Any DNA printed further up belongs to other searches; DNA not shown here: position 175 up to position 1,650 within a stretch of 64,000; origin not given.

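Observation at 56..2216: DUF318 permease plus TIGR03943 membrane protein pair beside a ZnuB-like gene remnant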

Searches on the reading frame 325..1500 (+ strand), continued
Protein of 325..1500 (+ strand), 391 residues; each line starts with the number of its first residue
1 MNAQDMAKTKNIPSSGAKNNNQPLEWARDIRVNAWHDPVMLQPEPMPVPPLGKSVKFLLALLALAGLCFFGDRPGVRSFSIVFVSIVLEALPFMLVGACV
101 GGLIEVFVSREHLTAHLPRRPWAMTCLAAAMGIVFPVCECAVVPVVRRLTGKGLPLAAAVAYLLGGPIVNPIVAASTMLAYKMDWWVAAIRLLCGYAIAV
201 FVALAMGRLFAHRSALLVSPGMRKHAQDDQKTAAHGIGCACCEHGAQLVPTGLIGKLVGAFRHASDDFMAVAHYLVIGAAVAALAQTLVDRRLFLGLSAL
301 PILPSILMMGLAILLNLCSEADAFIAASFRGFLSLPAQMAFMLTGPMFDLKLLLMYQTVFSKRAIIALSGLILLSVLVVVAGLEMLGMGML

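Call 24: find_encoding_contigs(protein=P0008, flank=10000, max_places=2)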
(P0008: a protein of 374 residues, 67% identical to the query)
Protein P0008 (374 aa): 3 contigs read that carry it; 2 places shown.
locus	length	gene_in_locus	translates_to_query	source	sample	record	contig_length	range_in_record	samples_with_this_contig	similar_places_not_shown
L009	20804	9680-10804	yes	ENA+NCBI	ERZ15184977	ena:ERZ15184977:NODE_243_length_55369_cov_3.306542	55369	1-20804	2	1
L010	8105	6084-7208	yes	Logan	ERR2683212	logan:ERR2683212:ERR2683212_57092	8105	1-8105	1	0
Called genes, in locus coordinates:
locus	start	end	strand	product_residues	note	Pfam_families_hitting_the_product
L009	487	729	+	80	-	-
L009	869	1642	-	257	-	-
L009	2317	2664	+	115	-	PF02656:DUF202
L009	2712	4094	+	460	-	PF00989:PAS, PF08448:PAS_4, PF13426:PAS_9, PF00158:Sigma54_activat, PF14532:Sigma54_activ_2, PF07728:AAA_5, PF25601:AAA_lid_14, PF02954:HTH_8, +2 more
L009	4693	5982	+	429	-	-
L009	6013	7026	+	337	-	PF01297:ZnuA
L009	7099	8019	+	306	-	PF01297:ZnuA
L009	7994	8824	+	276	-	PF00005:ABC_tran, PF02463:SMC_N (faint), PF13304:AAA_21 (faint)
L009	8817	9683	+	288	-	PF00950:ABC-3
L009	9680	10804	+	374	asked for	PF03773:ArsP_1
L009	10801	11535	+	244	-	PF21537:DUF1980_C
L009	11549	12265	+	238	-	PF00005:ABC_tran, PF13304:AAA_21 (faint)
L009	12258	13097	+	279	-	PF00950:ABC-3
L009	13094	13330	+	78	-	PF04023:FeoA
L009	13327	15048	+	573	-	PF01926:MMR_HSR1, PF02421:FeoB_N, PF07670:Gate, PF07664:FeoB_C, PF07670:Gate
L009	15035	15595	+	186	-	-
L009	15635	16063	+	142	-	PF02579:Nitro_FeMo-Co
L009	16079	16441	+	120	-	PF02579:Nitro_FeMo-Co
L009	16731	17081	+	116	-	PF17253:DUF5320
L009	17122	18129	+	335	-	PF04055:Radical_SAM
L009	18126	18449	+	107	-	PF00085:Thioredoxin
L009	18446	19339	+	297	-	PF01656:CbiA, PF09140:MipZ, PF10609:ParA, PF13614:AAA_31, PF00037:Fer4 (weak), PF12837:Fer4_6 (weak), PF14697:Fer4_21, PF13187:Fer4_9 (weak), +8 more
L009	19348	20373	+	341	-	PF04055:Radical_SAM, PF06968:BATS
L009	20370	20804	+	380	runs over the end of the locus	PF01053:Cys_Met_Meta_PP, PF00155:Aminotran_1_2 (weak), PF00266:Aminotran_5 (faint)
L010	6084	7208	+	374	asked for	PF03773:ArsP_1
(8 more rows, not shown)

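Call 25: find_encoding_contigs(protein=P0016, flank=10000, max_places=2)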
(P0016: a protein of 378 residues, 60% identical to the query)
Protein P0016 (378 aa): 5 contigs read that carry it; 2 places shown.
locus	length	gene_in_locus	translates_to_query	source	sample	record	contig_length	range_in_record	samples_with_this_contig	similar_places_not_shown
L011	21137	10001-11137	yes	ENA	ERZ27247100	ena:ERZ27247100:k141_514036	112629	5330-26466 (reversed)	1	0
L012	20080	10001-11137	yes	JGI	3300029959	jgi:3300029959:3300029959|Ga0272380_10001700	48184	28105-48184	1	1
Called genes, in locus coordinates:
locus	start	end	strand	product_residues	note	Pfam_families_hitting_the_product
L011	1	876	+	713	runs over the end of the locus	PF01926:MMR_HSR1, PF02421:FeoB_N, PF09439:SRPRB (weak), PF17910:FeoB_Cyto, PF07670:Gate, PF07664:FeoB_C, PF07670:Gate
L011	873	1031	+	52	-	PF10055:DUF2292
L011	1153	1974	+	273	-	-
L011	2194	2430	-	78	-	-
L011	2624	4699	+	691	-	PF07715:Plug (weak)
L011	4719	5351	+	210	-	PF01618:MotA_ExbB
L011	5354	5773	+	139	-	PF02472:ExbD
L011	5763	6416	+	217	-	PF13103:TonB_2, PF03544:TonB_C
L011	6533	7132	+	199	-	PF01135:PCMT (weak), PF01209:Ubie_methyltran, PF01728:FtsJ (weak), PF01189:Methyltr_RsmB-F (weak), PF13847:Methyltransf_31, PF08241:Methyltransf_11, PF08242:Methyltransf_12 (weak), PF13649:Methyltransf_25, +1 more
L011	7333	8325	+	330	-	PF01297:ZnuA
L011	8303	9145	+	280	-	PF00005:ABC_tran, PF02463:SMC_N (faint), PF13304:AAA_21 (faint)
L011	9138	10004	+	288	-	PF00950:ABC-3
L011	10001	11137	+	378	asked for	PF03773:ArsP_1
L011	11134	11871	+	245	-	PF21537:DUF1980_C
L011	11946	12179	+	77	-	PF04023:FeoA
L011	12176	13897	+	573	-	PF01926:MMR_HSR1, PF02421:FeoB_N, PF07670:Gate, PF07664:FeoB_C, PF07670:Gate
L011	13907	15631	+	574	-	PF04851:ResIII (faint), PF00176:SNF2-rel_dom (weak), PF00271:Helicase_C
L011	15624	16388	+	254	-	PF05635:23S_rRNA_IVP (weak), PF01396:Zn_ribbon_Top1, PF06839:Zn_ribbon_GRF (weak)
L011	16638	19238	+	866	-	PF02861:Clp_N, PF23569:NBD_SMAX1, PF00004:AAA, PF17871:AAA_lid_9, PF00004:AAA, PF07724:AAA_2, PF07728:AAA_5, PF10431:ClpB_D2-small, +11 more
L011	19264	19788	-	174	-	PF00588:SpoU_methylase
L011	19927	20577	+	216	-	PF13224:DUF4032 (faint), PF00381:PTS-HPr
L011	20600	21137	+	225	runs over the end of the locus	PF09976:TPR_21 (faint), PF13525:YfiO (weak), PF13174:TPR_6 (faint), PF13428:TPR_14 (faint)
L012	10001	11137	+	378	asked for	PF03773:ArsP_1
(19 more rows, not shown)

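Call 28: find_related_loci(query=window:325-1497:+, collection=metagenome_contigs, flank=6000)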
Query window:325-1497:+ (391 aa) in metagenome_contigs; peptide patterns used: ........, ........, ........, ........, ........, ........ (x = any residue, [..] = any of these).
111 stretches matched a pattern; 1 encode a relative of the query (tblastn E <= 1e-3); 1 distinct loci.
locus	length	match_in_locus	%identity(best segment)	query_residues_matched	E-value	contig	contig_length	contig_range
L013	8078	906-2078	90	1-391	0e+0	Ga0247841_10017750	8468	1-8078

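Call 30: find_encoding_contigs(protein=P0006, flank=6000, max_places=2)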
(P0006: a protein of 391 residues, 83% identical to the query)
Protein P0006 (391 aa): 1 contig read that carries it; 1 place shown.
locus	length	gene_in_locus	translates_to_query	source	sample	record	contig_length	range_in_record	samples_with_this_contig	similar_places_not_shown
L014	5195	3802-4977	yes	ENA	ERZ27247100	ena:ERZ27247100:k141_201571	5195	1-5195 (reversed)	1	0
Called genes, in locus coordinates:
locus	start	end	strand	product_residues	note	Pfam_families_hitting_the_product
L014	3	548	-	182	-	?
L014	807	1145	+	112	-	-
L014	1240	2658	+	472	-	-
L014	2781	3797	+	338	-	PF01297:ZnuA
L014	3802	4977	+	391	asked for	PF03773:ArsP_1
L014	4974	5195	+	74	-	?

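Call 32: search_solved_structures(query=window:325-1497:+, max_evalue=1)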
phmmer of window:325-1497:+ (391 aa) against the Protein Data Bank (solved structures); distinct sequences matched with E-value up to 1: 0.

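Call 53: find_related_loci(query=A5, collection=genome_contigs, flank=8000)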
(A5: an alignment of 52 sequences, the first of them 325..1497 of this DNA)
Query A5 (391 aa) in genome_contigs; peptide patterns used: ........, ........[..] (x = any residue, [..] = any of these).
263 stretches matched a pattern; 239 encode a relative of the query (tblastn E <= 1e-3); the best 80 are kept; 80 distinct loci.
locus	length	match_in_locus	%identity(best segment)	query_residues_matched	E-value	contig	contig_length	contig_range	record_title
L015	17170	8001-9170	85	1-390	0e+0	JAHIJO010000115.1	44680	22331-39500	MAG: Verrucomicrobia bacterium isolate KR13_Ju.mb.40 KR13_Ju.mb.40_k141_137827, whole genome shotgun sequence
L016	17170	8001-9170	61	14-388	3e-141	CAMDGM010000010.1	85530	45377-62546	MAG: PVC group bacterium isolate MiH-14oct19-188 genome assembly, contig: MiH-14oct19-C323, whole genome shotgun sequenc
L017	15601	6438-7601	55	5-388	3e-125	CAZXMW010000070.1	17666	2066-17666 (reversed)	MAG TPA_asm: uncultured Thermoanaerobaculia bacterium isolate SRP141376_co3_382 genome assembly, contig: NODE_8700_lengt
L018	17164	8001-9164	55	5-388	3e-125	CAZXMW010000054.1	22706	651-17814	MAG TPA_asm: uncultured Thermoanaerobaculia bacterium isolate SRP141376_co3_382 genome assembly, contig: NODE_6061_lengt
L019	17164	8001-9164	55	5-388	1e-125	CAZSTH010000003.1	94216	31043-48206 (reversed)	MAG TPA_asm: uncultured Thermoanaerobaculia bacterium isolate SRP141376_co1_322 genome assembly, contig: NODE_585_length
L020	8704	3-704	88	158-391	3e-120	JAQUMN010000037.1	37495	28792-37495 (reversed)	MAG: Kiritimatiellae bacterium isolate STD1_155 NODE_2167_length_37495_cov_5.734586_Sandtown_D1, whole genome shotgun se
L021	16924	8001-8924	62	71-388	3e-119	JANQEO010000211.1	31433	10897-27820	MAG: Candidatus Binatia bacterium isolate PL23a_bin.3 k99_5829413, whole genome shotgun sequence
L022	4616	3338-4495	55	23-390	1e-117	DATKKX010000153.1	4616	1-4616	MAG TPA_asm: Phycisphaerae bacterium isolate SMAG_U14669 k141_2608182, whole genome shotgun sequence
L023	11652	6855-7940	55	53-387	9e-117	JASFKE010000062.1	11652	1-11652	MAG: Desulfobacteraceae bacterium isolate D0608U20metaG_Bin_52 D0608U20metaG_FD_scaffold_209_c1, whole genome shotgun se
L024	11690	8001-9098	59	11-387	3e-116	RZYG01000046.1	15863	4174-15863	MAG: Spartobacteria bacterium isolate INTA.AUR.007 contig-100_1600, whole genome shotgun sequence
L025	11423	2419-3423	58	76-386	9e-114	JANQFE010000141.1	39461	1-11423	MAG: Thermodesulfobacteriota bacterium isolate PL23a_bin.71 k99_6776187, whole genome shotgun sequence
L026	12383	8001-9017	59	76-391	2e-113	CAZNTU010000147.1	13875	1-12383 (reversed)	MAG TPA_asm: uncultured Desulfobacteraceae bacterium isolate binchicken_co168_329 genome assembly, contig: NODE_7609_len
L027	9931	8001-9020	56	72-386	5e-113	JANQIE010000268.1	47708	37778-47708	MAG: Desulfobacterales bacterium isolate PL24a_bin.4 k99_2277656, whole genome shotgun sequence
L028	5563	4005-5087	55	53-387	4e-112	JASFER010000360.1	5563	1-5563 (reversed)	MAG: Desulfobacteraceae bacterium isolate D0606M12metaG_Bin_670 D0606M12metaG_FD_scaffold_5035_c1, whole genome shotgun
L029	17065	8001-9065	61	27-387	6e-112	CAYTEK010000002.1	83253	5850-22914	MAG TPA_asm: uncultured Verrucomicrobiota bacterium isolate SRP167436_co1_5 genome assembly, contig: NODE_274_length_832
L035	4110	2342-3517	52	20-391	2e-111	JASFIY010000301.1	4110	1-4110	MAG: Desulfobacteraceae bacterium isolate D0608S20remetaG_Bin_300 D0608S20remetaG_FD_scaffold_10961_c1, whole genome sho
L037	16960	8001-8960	58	71-391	4e-110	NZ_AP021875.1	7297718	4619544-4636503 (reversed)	Desulfosarcina widdelii strain PP31 chromosome, complete genome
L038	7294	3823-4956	53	41-387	5e-109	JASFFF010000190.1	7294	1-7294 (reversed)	MAG: Desulfosarcina sp. isolate D0606S02metaG_Bin_160 D0606S02metaG_FD_scaffold_3850_c1, whole genome shotgun sequence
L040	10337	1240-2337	58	11-387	2e-108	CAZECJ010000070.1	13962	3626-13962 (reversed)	MAG TPA_asm: uncultured Verrucomicrobiota bacterium isolate SRP192927_co1_293 genome assembly, contig: NODE_9789_length_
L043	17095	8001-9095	55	49-387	8e-107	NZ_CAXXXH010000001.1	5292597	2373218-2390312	MAG: uncultured Desulfosarcina sp. isolate 50816ded-68e0-41e8-a3df-c89a3961daa5 contig_1, whole genome shotgun sequence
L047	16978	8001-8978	60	32-369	1e-104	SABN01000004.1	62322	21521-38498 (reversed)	MAG: Opitutia bacterium isolate INTA.CYC.094 contig-100_300, whole genome shotgun sequence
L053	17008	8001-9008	55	76-388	2e-102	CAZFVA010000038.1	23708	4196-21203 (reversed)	MAG TPA_asm: uncultured Anaeromyxobacteraceae bacterium isolate SRP272421_co1_546 genome assembly, contig: NODE_5332_len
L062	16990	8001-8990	51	67-386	2e-98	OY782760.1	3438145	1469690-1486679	MAG: Planctomycetota bacterium isolate 4c5731f0-34ce-4739-be05-23ee86c4296e genome assembly, chromosome: 1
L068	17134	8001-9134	46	6-386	8e-95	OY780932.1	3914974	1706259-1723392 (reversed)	MAG: Planctomycetota bacterium isolate 8948a4fa-d588-4077-bf9d-2cdc62be6801 genome assembly, chromosome: 1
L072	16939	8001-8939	53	55-378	1e-92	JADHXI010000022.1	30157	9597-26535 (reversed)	MAG: Desulfobacteraceae bacterium isolate BS750m-G49 BS-750m-C1814, whole genome shotgun sequence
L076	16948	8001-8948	51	50-377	3e-91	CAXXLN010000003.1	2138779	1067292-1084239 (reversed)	MAG: Desulfatiglandales bacterium isolate 53c9cee3-5eb1-4031-9065-1ba860722897 genome assembly, contig: contig_3, whole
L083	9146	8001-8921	51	69-384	3e-87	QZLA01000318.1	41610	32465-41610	MAG: Desulfobacteraceae bacterium isolate Madre2 k127_286563, whole genome shotgun sequence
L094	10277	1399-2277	50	80-386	2e-84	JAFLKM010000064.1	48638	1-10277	MAG: Desulfobulbaceae bacterium isolate LaCa_MAG_5 c_000000001248, whole genome shotgun sequence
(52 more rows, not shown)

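Call 60: predict_structure(alignment_id=A5)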
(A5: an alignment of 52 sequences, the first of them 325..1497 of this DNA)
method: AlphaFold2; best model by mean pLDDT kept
length: 391 residues; sequences in the alignment: 52
mean_pLDDT: 80.5   pTM: 0.77
mean pLDDT of the five models: 80.5, 79.0, 77.6, 77.5, 76.3
residues with pLDDT >= 90: 135; 70-90: 166; 50-70: 59; < 50: 31
segments of 3 or more residues with pLDDT < 50: 1-9, 11-13, 15-18, 22-24, 238-241, 243-245
pLDDT, mean of each block of 10 residues (from residue 1): 44 48 51 54 63 72 81 88 88 88 87 91 95 87 88 92 92 92 94 96 96 78 56 48 52 90 88 85 84 84 91 82 86 92 87 83 93 96 81 48
secondary structure, 60 per line:
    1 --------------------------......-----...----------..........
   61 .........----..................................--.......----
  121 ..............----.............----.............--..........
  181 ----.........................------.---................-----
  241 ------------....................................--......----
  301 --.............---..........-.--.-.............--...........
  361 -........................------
elements in order: E30-32 E38-40 H51-69 H74-107 H110-116 H121-134 H139-151 H156-168 H171-180 H185-209 H220-235 H253-288 H291-296 H303-315 H319-328 H335-347 H350-359 H362-385
